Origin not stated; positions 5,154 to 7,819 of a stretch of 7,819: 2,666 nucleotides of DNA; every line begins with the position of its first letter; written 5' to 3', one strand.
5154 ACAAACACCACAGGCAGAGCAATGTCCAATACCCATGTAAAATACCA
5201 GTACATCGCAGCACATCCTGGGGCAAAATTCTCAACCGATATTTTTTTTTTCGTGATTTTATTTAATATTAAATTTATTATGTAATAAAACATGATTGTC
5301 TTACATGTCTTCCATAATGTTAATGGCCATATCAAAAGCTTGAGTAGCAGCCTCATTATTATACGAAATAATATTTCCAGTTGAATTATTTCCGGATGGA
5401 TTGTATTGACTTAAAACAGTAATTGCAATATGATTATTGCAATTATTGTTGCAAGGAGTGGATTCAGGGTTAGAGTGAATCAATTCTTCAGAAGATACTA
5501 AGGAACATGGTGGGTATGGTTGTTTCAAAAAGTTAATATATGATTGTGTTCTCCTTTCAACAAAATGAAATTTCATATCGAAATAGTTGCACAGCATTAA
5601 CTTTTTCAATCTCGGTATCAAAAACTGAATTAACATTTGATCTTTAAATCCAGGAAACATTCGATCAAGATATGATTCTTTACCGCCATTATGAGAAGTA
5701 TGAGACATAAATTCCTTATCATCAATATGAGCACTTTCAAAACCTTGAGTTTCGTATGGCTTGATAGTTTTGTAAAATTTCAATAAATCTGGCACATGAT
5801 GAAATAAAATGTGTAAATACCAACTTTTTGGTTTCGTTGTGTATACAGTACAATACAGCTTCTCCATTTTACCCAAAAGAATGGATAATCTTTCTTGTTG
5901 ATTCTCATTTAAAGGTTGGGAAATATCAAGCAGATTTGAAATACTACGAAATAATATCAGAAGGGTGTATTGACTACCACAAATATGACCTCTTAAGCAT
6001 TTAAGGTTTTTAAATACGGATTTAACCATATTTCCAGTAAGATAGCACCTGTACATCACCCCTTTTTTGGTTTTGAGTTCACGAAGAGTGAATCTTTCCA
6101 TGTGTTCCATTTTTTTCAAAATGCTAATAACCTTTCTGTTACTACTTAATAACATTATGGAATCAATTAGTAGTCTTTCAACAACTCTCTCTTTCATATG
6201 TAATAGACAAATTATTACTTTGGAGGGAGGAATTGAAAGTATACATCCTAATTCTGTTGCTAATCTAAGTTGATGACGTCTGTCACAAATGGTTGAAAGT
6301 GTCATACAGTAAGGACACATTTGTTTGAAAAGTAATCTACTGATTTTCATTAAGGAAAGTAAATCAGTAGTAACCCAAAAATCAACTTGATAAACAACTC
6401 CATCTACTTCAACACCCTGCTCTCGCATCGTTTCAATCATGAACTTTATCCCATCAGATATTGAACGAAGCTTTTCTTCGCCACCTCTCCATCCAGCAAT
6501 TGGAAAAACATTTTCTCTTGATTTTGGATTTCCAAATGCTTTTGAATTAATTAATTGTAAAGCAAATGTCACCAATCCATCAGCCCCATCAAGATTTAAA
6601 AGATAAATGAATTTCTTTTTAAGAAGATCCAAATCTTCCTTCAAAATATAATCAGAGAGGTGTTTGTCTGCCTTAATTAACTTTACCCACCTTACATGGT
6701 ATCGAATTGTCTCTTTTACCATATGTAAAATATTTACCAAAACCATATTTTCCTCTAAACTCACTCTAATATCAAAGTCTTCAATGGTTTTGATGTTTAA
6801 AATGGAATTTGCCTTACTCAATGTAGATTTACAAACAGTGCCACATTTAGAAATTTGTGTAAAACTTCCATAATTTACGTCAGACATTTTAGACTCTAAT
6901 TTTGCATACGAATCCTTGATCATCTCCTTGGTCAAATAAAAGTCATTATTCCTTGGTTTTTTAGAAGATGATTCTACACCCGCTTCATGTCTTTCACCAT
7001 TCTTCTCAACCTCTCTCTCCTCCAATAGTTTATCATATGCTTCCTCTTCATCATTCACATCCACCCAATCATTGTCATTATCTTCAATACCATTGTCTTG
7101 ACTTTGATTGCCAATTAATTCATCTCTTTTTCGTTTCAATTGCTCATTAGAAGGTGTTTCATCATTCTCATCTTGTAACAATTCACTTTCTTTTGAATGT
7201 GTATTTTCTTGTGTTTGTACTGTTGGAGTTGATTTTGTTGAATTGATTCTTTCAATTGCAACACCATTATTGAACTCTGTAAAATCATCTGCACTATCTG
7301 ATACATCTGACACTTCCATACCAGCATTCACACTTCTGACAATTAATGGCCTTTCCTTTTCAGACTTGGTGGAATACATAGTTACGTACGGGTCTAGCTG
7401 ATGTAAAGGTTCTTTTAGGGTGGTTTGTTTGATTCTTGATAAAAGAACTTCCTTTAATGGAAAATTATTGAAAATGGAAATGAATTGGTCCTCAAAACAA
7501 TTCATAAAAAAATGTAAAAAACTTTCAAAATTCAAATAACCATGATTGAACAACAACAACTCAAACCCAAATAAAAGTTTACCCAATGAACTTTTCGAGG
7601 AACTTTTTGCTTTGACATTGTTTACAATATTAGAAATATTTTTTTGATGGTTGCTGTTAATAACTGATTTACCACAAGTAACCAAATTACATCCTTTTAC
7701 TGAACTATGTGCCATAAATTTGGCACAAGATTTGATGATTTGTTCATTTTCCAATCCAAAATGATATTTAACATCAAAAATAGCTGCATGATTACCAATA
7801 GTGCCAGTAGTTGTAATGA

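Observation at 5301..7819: Intact DDE-transposase-like gene of more than 839 aa (MULE/hAT/Transib-type core) next to the decayed synthetase gene: active transposon or domesticated transposase?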

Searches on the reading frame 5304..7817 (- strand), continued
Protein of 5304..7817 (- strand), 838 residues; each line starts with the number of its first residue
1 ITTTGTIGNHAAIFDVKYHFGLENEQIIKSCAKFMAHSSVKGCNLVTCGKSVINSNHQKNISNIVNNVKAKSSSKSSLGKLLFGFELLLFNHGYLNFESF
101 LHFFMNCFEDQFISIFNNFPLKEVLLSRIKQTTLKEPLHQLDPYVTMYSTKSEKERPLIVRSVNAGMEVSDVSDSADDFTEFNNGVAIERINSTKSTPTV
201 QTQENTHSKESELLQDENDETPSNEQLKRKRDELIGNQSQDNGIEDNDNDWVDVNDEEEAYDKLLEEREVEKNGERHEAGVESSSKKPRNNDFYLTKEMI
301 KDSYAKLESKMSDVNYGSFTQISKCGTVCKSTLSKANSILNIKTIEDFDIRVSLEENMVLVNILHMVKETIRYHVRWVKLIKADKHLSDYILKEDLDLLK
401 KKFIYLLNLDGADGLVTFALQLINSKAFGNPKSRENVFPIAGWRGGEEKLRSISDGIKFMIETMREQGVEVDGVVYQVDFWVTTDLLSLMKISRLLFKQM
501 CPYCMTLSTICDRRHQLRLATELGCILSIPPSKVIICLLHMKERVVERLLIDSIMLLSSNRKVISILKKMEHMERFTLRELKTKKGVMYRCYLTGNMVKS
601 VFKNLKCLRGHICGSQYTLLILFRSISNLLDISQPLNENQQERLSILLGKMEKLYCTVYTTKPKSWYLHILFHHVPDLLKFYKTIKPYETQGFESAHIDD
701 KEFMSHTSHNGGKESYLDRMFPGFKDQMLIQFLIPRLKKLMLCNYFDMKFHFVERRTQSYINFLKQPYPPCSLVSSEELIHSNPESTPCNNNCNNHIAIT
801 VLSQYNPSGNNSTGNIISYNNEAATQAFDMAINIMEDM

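Call 53: search_protein_families(library=pfam, proteins=[P0036, P0047, P0027, P0043, P0040, P0046, P0041, P0014, P0019, P0021], max_evalue=0.1)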
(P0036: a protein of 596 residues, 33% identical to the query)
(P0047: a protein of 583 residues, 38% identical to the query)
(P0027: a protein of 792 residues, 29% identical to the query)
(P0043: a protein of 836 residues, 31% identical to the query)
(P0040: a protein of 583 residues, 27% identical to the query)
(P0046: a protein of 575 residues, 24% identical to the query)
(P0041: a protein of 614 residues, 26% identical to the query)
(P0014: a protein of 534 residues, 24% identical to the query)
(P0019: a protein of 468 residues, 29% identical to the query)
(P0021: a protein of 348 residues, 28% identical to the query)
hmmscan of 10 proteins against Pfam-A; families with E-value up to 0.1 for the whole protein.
P0036 (596 aa): 1 family
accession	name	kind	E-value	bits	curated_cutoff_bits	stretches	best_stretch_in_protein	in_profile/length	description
PF12940.12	RAG1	-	0.031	12.8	25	1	424-486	541-602/653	Recombination-activation protein 1 (RAG1), recombinase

P0047 (583 aa): 1 family
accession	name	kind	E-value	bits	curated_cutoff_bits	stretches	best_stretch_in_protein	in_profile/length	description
PF14389.11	Lzipper-MIP1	-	0.056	14.2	32.2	0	85-114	5-34/84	Leucine-zipper of ternary complex factor MIP1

P0027 (792 aa): 0 families

P0043 (836 aa): 2 families
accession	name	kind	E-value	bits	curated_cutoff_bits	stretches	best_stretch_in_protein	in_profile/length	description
PF17192.9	MukF_M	-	0.031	14.5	25.2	1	161-260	31-127/161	MukF middle domain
PF06859.18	Bin3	-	0.038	15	27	0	266-350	17-100/109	Bicoid-interacting protein 3 (Bin3)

P0040 (583 aa): 1 family
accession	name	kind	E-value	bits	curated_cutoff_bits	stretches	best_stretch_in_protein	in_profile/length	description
PF12940.12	RAG1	-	0.00083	18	25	1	486-530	552-596/653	Recombination-activation protein 1 (RAG1), recombinase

P0046 (575 aa): 0 families

P0041 (614 aa): 0 families

P0014 (534 aa): 0 families

P0019 (468 aa): 2 families
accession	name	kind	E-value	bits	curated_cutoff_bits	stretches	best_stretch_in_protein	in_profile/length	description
PF16396.11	DUF5005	-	0.035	13.3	29.6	1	333-459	143-275/443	Domain of unknown function (DUF5005)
PF24130.1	DUF7397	-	0.071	13.3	27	0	86-122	20-54/56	Family of unknown function (DUF7397)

P0021 (348 aa): 1 family
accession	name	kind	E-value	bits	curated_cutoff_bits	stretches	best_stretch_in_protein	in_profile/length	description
PF12940.12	RAG1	-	0.0033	16.1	25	1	229-276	550-596/653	Recombination-activation protein 1 (RAG1), recombinase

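Call 61: search_protein_families(library=pfam, alignment_id=A1, max_evalue=10)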
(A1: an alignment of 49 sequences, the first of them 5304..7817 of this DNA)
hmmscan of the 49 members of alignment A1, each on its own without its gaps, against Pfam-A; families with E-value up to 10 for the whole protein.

A. member 1, window:5304-7817:- (838 aa): 1 family
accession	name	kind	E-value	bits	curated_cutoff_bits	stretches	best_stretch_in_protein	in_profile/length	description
PF10253.14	PRCC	-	0.91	10.8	24.3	1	194-265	46-129/189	Mitotic checkpoint regulator, MAD2B-interacting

B. families by the number of members that match (of 49 scanned): 63 families (the first 25 are shown)
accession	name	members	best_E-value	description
PF12940.12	RAG1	8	2e-05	Recombination-activation protein 1 (RAG1), recombinase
PF02902.25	Peptidase_C48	2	7e-16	Ulp1 protease family, C-terminal catalytic domain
PF00172.23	Zn_clus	1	4.4e-10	Fungal Zn(2)-Cys(6) binuclear cluster domain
PF19011.5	DUF5740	1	5.5e-08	Family of unknown function (DUF5740)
PF17892.7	Cadherin_5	1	7.8e-08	Cadherin-like domain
PF17803.7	Cadherin_4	1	2e-07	Bacterial cadherin-like domain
PF12366.13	Casc1_C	1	1.1e-06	Cancer susceptibility candidate 1 C-terminal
PF17963.7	Big_9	1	1.1e-05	Bacterial Ig domain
PF06918.19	DUF1280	1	1.9e-05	Protein of unknown function (DUF1280)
PF00313.28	CSD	1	7.4e-05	'Cold-shock' DNA-binding domain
PF00231.24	ATP-synt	1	0.00017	ATP synthase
PF08352.17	oligo_HPY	1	0.0003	Oligopeptide/dipeptide transporter, C-terminal region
PF00443.35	UCH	1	0.00072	Ubiquitin carboxyl-terminal hydrolase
PF08653.15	DASH_Dam1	1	0.0019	DASH complex subunit Dam1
PF11618.14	C2-C2_1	1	0.003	First C2 domain of RPGR-interacting protein 1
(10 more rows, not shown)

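Call 62: search_protein_families(library=pfam, proteins=[P0038, P0035, P0044, P0045, P0037, P0030, P0028, P0016, P0033, P0042], max_evalue=0.1)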
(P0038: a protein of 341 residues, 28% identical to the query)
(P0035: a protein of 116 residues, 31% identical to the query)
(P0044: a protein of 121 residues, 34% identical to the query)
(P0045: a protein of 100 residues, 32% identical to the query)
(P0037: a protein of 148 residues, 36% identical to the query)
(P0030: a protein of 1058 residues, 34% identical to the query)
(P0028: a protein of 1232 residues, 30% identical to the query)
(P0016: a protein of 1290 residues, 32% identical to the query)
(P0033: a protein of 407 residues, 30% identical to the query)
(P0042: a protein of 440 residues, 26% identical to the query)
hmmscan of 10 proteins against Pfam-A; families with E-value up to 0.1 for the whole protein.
P0038 (341 aa): 14 families
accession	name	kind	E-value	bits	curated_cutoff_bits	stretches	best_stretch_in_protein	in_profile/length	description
PF19011.5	DUF5740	-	5.5e-08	33.5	26.5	0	59-96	47-84/94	Family of unknown function (DUF5740)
PF12366.13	Casc1_C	-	1.1e-06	28.5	26.2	0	60-90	141-171/222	Cancer susceptibility candidate 1 C-terminal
PF12940.12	RAG1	-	2e-05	23.4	25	0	248-300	552-601/653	Recombination-activation protein 1 (RAG1), recombinase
PF00313.28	CSD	-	7.4e-05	23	27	0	276-305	32-61/66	'Cold-shock' DNA-binding domain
PF08352.17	oligo_HPY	-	0.0003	21.6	27.1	0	55-96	14-55/65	Oligopeptide/dipeptide transporter, C-terminal region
PF00443.35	UCH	-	0.00072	19.7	23.9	1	57-288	10-171/254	Ubiquitin carboxyl-terminal hydrolase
PF08653.15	DASH_Dam1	-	0.0019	18.4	26.6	0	59-81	12-34/56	DASH complex subunit Dam1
PF11618.14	C2-C2_1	-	0.003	18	29.2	0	68-95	9-36/143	First C2 domain of RPGR-interacting protein 1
PF05702.16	Herpes_UL49_5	-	0.0041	17.6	22.2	0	64-99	13-48/98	Herpesvirus UL49.5 envelope/tegument protein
PF22433.2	MtxA_IG-like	-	0.027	14.8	26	0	208-237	16-45/83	Magnetotaxis protein MtxA, Immunoglobulin-like domain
PF10986.14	ZrgA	-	0.028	14.9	27.4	0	256-290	123-157/161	ZrgA family zinc uptake protein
PF15107.11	FAM216B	-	0.047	14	27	0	261-311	11-61/111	FAM216B protein family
PF12988.13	TraQ_transposon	-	0.051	14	27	0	78-120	84-126/133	TraQ conjugal transfer protein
PF15496.11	DUF4646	-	0.055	14.5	23.4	0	135-190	51-106/126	Domain of unknown function (DUF4646)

P0035 (116 aa): 0 families

P0044 (121 aa): 2 families
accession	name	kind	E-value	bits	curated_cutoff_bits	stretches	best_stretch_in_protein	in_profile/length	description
PF12940.12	RAG1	-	0.0017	17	25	1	41-102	548-606/653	Recombination-activation protein 1 (RAG1), recombinase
PF14922.11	FWWh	-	0.067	13.5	25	1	13-49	53-91/150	Protein of unknown function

P0045 (100 aa): 0 families

P0037 (148 aa): 0 families

P0030 (1058 aa): 1 family
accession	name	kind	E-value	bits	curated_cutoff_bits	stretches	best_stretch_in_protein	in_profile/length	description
PF07194.16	P2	-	0.058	13.9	23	0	731-788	23-77/81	P2 response regulator binding domain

P0028 (1232 aa): 1 family
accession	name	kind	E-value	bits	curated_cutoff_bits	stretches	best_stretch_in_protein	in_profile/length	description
PF00172.23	Zn_clus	-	4.4e-10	39.9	21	1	1065-1102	1-38/39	Fungal Zn(2)-Cys(6) binuclear cluster domain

P0016 (1290 aa): 1 family
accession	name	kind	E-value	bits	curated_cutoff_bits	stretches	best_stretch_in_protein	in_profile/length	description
PF02902.25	Peptidase_C48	-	1.8e-07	31.7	20.7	1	1155-1250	84-188/217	Ulp1 protease family, C-terminal catalytic domain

P0033 (407 aa): 1 family
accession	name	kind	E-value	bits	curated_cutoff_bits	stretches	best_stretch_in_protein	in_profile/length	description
PF12940.12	RAG1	-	0.0028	16.3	25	1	259-328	550-614/653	Recombination-activation protein 1 (RAG1), recombinase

P0042 (440 aa): 1 family
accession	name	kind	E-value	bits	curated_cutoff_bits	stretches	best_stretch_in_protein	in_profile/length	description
PF02486.25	Rep_trans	-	0.093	12.7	29.6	0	261-332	79-149/201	Replication initiation factor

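Call 63: find_encoding_contigs(protein=P0022, flank=10000, max_places=4)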
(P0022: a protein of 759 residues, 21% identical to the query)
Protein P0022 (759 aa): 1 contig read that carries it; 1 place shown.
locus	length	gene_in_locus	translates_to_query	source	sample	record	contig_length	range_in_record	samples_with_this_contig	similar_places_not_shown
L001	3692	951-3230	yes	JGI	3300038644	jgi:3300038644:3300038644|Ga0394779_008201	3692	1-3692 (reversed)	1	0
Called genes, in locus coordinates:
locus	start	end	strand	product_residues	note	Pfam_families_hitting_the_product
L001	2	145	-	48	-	?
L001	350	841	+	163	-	-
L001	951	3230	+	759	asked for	-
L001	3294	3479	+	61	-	-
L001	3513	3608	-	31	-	-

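Call 69: list_cluster_members(proteins=[P0014, P0017, P0019, P0021, P0030, P0036, P0040, P0041, P0043, P0046])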
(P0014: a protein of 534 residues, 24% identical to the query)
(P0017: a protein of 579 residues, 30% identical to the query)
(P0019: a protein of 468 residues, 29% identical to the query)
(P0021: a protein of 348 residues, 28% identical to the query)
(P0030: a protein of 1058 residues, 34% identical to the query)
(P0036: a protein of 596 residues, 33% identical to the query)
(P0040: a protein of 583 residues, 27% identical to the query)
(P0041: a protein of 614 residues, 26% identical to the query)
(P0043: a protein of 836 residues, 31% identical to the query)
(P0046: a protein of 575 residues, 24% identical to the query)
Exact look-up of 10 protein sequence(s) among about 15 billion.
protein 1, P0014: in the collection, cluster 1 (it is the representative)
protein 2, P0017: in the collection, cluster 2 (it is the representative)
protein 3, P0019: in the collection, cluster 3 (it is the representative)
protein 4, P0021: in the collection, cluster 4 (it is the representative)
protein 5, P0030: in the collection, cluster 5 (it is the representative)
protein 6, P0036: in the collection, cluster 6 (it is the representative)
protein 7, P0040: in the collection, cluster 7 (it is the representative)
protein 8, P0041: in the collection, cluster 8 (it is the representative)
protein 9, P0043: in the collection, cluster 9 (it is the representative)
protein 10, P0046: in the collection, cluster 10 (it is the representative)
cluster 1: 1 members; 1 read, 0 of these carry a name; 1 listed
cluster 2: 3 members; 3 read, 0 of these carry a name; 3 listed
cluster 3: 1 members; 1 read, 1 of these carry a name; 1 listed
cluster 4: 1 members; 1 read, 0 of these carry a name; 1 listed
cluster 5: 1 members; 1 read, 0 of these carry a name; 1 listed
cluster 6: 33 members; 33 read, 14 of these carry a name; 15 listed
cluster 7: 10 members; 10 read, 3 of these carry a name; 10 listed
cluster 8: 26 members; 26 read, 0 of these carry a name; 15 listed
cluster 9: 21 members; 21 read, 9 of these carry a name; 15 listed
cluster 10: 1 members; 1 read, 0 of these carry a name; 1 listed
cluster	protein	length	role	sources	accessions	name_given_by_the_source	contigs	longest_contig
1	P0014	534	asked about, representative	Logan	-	-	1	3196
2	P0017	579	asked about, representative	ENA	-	-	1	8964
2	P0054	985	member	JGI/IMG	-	-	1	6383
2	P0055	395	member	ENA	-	-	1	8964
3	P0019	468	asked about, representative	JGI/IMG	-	hypothetical protein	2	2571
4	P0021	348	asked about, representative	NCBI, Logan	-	-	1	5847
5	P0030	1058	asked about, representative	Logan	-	-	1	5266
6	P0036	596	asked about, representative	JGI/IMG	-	hypothetical protein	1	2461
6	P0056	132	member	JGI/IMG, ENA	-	hypothetical protein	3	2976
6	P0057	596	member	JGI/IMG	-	hypothetical protein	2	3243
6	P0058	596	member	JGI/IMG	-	hypothetical protein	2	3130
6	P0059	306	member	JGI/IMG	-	hypothetical protein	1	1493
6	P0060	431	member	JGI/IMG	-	hypothetical protein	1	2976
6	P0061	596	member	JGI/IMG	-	hypothetical protein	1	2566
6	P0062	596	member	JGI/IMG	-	hypothetical protein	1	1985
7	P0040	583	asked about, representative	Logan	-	-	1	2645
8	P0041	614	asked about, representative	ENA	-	-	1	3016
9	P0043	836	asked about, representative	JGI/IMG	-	hypothetical protein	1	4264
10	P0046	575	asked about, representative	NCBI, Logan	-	-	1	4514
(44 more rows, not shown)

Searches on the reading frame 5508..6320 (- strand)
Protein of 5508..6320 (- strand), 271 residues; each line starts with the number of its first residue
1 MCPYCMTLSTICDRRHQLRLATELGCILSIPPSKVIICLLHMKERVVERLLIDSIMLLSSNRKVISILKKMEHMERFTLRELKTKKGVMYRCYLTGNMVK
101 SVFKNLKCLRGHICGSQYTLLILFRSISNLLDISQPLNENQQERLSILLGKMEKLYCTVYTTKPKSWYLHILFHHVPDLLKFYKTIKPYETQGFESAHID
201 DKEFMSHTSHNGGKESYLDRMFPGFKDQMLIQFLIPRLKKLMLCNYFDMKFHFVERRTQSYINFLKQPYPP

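Call 43: find_related_loci(query=A5, collection=metagenome_contigs, flank=10000)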
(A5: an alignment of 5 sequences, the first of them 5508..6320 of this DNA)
Query A5 (271 aa) in metagenome_contigs; peptide patterns used: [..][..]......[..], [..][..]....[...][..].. (x = any residue, [..] = any of these).
125 stretches matched a pattern, but none encodes a relative of the query by tblastn (E <= 1e-3).

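Call 97: find_related_loci(query=A5, collection=viral_contigs, flank=5000)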
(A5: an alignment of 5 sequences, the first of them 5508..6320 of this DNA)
Query A5 (271 aa) in viral_contigs; peptide patterns used: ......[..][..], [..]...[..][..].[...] (x = any residue, [..] = any of these).
101 stretches matched a pattern, but none encodes a relative of the query by tblastn (E <= 1e-3).

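Call 98: find_related_loci(query=A5, collection=genome_contigs, flank=5000)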
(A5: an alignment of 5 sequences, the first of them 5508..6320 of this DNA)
Query A5 (271 aa) in genome_contigs; peptide patterns used: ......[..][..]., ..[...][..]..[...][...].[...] (x = any residue, [..] = any of these).
126 stretches matched a pattern, but none encodes a relative of the query by tblastn (E <= 1e-3).
